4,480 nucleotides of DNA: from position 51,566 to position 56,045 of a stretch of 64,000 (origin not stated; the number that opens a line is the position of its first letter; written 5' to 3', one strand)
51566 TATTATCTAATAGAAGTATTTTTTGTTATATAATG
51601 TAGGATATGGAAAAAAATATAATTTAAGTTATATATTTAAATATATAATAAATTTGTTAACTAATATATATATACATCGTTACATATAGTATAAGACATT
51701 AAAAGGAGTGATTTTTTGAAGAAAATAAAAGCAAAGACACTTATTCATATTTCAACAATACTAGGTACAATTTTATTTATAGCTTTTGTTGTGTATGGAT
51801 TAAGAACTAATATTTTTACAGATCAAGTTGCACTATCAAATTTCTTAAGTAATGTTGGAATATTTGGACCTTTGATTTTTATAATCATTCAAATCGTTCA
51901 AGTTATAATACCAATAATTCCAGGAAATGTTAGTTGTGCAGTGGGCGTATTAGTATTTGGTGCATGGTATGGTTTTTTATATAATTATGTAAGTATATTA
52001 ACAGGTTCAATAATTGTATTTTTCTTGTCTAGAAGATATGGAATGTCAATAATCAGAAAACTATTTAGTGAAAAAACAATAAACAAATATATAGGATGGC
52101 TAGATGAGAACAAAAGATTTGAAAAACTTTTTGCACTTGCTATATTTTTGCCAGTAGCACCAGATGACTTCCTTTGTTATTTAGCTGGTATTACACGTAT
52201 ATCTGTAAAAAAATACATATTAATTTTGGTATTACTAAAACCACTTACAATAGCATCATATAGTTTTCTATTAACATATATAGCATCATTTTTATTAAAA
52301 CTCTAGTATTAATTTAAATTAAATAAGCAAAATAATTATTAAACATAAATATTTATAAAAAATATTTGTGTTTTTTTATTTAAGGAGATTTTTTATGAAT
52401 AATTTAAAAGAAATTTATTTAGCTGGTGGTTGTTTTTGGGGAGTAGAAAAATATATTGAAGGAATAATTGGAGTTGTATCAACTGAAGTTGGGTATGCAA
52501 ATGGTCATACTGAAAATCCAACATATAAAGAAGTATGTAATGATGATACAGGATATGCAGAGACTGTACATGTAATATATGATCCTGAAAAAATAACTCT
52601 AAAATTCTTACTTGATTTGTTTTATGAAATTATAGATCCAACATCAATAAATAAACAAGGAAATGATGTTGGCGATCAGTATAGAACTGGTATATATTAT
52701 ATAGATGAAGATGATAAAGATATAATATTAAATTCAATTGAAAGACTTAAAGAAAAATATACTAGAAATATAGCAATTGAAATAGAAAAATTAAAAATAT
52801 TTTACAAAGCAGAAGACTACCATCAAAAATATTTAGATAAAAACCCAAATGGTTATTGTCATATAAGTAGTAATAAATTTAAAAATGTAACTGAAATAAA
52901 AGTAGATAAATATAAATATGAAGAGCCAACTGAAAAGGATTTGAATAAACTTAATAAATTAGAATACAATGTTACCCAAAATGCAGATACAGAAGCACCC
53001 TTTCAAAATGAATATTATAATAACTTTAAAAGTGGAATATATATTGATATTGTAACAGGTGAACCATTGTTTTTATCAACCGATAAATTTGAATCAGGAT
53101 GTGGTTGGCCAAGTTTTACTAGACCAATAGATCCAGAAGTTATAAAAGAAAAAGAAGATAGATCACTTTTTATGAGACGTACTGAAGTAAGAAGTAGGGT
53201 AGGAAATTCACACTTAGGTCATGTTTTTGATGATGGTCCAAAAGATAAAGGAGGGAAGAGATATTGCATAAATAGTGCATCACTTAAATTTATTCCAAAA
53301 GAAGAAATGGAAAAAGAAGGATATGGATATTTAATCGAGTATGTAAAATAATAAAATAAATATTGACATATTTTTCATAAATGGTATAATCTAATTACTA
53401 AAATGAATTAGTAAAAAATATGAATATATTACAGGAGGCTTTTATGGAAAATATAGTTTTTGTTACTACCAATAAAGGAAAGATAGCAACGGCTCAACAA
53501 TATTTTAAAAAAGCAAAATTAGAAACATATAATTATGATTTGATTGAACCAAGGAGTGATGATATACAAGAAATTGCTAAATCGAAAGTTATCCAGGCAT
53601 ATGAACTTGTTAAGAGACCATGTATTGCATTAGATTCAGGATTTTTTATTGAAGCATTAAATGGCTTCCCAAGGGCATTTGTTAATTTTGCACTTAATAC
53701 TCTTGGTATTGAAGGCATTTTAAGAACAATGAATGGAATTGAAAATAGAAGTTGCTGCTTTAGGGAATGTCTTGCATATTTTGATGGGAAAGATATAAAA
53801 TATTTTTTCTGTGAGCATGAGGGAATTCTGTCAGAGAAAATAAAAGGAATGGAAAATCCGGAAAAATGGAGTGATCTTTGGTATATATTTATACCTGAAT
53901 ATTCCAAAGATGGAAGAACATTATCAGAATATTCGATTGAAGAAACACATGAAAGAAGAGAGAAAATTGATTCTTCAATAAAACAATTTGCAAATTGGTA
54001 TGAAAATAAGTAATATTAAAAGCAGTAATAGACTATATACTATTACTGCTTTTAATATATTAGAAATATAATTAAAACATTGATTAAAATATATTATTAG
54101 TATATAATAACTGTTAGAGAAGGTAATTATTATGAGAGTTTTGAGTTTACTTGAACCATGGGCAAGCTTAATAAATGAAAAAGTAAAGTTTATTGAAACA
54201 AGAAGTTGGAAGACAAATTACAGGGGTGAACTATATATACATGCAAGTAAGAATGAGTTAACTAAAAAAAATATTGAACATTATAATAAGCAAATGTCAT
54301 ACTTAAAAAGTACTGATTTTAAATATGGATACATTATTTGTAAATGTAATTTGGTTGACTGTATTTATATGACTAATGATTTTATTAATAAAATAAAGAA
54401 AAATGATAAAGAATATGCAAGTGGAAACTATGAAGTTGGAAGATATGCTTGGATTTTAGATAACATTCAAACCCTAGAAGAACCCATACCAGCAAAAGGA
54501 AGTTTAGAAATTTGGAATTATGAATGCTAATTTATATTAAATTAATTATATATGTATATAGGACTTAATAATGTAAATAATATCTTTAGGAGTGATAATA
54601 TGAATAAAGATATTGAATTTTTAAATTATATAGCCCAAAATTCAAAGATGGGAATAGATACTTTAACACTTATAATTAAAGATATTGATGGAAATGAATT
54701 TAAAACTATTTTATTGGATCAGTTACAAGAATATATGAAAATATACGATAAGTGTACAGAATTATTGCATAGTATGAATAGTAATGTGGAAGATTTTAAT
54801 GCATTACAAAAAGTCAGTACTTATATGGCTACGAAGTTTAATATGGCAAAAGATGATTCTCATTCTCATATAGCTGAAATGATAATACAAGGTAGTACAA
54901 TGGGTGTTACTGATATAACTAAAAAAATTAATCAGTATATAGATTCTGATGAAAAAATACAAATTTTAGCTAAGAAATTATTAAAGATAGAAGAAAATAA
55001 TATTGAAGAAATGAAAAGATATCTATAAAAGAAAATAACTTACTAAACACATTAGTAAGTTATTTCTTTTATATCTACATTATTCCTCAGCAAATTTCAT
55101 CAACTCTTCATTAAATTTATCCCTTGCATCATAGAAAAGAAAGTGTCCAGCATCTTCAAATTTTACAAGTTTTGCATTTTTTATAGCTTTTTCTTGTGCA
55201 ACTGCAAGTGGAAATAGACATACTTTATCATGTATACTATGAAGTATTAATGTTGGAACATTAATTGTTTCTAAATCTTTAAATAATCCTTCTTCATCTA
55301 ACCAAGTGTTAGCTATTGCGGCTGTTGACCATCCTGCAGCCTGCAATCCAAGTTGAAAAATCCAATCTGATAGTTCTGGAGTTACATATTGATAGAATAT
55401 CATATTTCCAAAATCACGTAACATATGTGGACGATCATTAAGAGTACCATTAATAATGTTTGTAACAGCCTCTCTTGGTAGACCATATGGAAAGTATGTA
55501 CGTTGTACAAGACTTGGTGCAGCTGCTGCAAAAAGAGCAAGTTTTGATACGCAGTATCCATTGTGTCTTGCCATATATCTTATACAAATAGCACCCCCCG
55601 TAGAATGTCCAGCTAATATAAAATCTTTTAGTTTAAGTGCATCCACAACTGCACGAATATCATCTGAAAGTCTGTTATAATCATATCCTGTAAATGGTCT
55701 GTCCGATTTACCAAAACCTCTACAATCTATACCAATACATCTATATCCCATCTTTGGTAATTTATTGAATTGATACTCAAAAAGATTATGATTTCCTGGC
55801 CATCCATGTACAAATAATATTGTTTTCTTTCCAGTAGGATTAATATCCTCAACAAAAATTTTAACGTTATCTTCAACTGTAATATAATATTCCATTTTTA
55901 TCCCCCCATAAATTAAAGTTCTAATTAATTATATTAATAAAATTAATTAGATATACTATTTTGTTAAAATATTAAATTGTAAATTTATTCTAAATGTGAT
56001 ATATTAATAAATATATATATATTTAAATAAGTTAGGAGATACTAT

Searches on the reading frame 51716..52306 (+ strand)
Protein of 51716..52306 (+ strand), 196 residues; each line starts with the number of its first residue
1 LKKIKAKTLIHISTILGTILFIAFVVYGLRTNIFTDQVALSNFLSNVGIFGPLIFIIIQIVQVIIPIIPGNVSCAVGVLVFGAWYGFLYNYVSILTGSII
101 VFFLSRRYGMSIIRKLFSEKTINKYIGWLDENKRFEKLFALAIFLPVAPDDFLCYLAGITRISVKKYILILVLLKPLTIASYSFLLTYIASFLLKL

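Call 24: search_protein_families(library=pfam, proteins=[window:51716-52306:+], max_evalue=0.001)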
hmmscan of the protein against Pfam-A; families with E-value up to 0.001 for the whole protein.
window:51716-52306:+ (196 aa): 1 family
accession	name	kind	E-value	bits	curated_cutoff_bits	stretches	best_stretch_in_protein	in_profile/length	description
PF09335.16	VTT_dom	-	1.9e-19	70.8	33.9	1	68-185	1-120/123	VTT domain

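Call 28: find_homologous_proteins(query=window:51716-52306:+, max_evalue=1e-30)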
Query window:51716-52306:+ (196 aa): 2198 proteins with E <= 1e-30 among 2534 candidates; the best 120 are listed.
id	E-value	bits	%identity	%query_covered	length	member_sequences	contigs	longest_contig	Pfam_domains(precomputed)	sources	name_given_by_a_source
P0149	5.1e-116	404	100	100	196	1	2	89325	PF09335.17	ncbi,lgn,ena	-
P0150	2.6e-92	326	79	100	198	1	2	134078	PF09335.17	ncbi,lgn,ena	-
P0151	5.9e-83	296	79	89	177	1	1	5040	PF09335.17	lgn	-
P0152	7.6e-80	286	66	100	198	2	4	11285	PF09335.17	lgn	-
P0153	2.8e-75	271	63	100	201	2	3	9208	PF09335.17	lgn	-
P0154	2.7e-74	268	64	100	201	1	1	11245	PF09335.17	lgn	-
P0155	5.9e-74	266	62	98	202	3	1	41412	PF09335.17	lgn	-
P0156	1.3e-73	265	63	95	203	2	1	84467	PF09335.17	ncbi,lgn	-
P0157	1.4e-73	265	62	96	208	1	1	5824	PF09335.17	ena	-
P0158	1.9e-73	265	65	93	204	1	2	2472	PF09335.17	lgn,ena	-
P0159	4.0e-73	264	63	96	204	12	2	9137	PF09335.17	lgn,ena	-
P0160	1.2e-72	262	62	100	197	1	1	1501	PF09335.17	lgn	-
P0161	1.2e-72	262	62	97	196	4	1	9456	PF09335.17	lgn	-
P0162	5.8e-72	260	61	99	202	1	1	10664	PF09335.17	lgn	-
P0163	9.1e-72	259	61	97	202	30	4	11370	PF09335.17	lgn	-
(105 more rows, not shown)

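Call 30: find_encoding_contigs(protein=P0150, flank=3500, max_places=4)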
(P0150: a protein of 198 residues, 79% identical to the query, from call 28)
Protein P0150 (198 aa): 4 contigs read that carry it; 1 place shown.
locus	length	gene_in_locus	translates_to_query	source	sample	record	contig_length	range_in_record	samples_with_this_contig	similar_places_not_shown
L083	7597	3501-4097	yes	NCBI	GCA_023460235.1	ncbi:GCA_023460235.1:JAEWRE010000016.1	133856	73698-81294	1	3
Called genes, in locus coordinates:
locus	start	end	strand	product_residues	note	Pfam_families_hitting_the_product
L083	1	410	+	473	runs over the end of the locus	PF00672:HAMP, PF22610:CovS-like_HAMP (weak), PF00512:HisKA, PF02518:HATPase_c, PF13589:HATPase_c_3 (weak)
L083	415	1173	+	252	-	-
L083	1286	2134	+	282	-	PF02557:VanY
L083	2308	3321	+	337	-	PF01370:Epimerase, PF13460:NAD_binding_10 (weak)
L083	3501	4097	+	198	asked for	PF09335:VTT_dom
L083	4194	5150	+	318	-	PF01625:PMSR, PF01641:SelR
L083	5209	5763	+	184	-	PF01381:HTH_3, PF13413:HTH_25 (faint), PF12844:HTH_19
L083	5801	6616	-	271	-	PF06342:DUF1057 (weak), PF00561:Abhydrolase_1, PF12146:Hydrolase_4, PF12697:Abhydrolase_6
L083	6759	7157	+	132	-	PF04266:ASCH (faint)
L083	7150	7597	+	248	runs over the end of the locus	PF00702:Hydrolase, PF13419:HAD_2, PF13242:Hydrolase_like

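Call 31: find_encoding_contigs(protein=P0151, flank=3500, max_places=4)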
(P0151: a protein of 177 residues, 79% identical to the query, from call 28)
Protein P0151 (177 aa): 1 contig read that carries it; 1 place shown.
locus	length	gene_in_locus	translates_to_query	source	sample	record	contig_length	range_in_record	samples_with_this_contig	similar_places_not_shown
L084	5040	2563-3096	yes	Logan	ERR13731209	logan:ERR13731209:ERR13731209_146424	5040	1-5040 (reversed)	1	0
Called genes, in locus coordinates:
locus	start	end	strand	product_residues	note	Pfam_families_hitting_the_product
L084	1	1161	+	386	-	?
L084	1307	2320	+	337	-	PF01370:Epimerase, PF13460:NAD_binding_10 (weak)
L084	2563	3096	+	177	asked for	PF09335:VTT_dom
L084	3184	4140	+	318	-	PF01625:PMSR, PF01641:SelR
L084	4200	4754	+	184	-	PF12844:HTH_19 (faint), PF01381:HTH_3 (weak)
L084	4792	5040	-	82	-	?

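Call 32: find_encoding_contigs(protein=P0152, flank=3500, max_places=4)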
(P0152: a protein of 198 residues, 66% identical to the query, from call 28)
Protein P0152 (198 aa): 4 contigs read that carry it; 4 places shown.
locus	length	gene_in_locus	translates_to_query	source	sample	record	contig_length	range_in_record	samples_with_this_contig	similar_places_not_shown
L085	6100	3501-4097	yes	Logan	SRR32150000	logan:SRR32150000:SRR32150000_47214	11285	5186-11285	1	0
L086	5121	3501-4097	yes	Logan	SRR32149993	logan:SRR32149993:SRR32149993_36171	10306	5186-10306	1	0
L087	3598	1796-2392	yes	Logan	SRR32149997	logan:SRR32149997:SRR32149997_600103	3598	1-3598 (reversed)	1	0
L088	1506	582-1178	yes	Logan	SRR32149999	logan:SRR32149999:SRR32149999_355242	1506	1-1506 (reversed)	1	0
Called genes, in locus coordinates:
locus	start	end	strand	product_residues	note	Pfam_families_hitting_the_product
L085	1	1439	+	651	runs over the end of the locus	PF00664:ABC_membrane, PF00005:ABC_tran, PF02463:SMC_N (faint)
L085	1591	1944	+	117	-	PF00392:GntR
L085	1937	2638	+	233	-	PF00005:ABC_tran, PF13304:AAA_21 (faint)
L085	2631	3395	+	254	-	-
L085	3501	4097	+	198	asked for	PF09335:VTT_dom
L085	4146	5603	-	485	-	PF12679:ABC2_membrane_2, PF12698:ABC2_membrane_3, PF12730:ABC2_membrane_4, PF10920:DUF2705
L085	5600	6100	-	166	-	?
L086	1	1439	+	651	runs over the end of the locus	PF00664:ABC_membrane, PF00005:ABC_tran, PF02463:SMC_N (faint)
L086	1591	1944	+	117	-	PF00392:GntR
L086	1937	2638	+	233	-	PF00005:ABC_tran, PF13304:AAA_21 (faint)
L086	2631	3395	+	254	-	-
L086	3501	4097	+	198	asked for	PF09335:VTT_dom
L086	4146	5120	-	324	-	?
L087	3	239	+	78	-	?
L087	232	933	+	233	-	PF00005:ABC_tran, PF13304:AAA_21 (faint)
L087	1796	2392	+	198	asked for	PF09335:VTT_dom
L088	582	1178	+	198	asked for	PF09335:VTT_dom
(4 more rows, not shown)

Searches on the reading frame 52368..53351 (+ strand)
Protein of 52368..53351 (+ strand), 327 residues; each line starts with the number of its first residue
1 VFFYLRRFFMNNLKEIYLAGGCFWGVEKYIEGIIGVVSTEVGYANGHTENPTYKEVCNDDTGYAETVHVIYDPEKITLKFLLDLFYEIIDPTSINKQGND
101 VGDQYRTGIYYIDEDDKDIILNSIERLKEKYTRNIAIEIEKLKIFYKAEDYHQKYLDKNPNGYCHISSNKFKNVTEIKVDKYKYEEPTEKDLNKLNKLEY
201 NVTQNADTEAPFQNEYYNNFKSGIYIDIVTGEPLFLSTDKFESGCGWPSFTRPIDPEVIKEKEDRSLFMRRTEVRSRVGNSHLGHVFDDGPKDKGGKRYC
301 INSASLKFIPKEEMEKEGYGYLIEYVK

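Call 24: search_protein_families(library=pfam, proteins=[window:52368-53351:+], max_evalue=0.001)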
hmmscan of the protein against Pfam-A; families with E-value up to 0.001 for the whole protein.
window:52368-53351:+ (327 aa): 2 families
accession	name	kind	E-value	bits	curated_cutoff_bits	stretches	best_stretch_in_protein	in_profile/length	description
PF01625.27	PMSR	-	4.2e-64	215.9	23.7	1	15-165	1-153/153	Peptide methionine sulfoxide reductase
PF01641.26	SelR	-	9.5e-48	161.4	24.9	1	195-310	1-116/116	SelR domain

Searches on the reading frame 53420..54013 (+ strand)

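Call 24: search_protein_families(library=pfam, proteins=[window:53420-54013:+], max_evalue=0.001)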
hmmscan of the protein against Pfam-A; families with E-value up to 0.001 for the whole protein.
window:53420-54013:+ (197 aa): 1 family
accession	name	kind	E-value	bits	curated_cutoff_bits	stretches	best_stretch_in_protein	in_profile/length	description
PF01725.21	Ham1p_like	-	2e-20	73.9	22.5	1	12-178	1-172/186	Ham1 family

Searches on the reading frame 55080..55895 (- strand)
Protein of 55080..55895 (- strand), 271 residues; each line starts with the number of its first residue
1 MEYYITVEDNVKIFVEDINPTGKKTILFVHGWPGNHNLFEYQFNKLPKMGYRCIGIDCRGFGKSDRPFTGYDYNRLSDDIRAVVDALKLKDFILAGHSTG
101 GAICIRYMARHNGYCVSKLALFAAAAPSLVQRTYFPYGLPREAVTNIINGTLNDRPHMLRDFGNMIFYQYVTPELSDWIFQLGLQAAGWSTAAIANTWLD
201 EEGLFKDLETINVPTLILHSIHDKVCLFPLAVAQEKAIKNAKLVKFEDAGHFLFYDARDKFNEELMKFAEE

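Call 24: search_protein_families(library=pfam, proteins=[window:55080-55895:-], max_evalue=0.001)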
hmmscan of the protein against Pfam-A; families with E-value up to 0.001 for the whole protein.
window:55080-55895:- (271 aa): 4 families
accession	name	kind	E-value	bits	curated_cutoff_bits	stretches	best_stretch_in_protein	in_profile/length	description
PF00561.26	Abhydrolase_1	-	3.8e-27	95.9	25.8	1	25-256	2-243/245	alpha/beta hydrolase fold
PF12697.13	Abhydrolase_6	-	9.1e-22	79.2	26.3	1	26-263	1-216/217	Alpha/beta hydrolase family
PF12146.15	Hydrolase_4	-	6.8e-19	68.5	27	1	23-126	4-111/239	Serine aminopeptidase, S33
PF06342.18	DUF1057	-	2.6e-06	27.1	21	1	19-102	29-116/297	Alpha/beta hydrolase of unknown function (DUF1057)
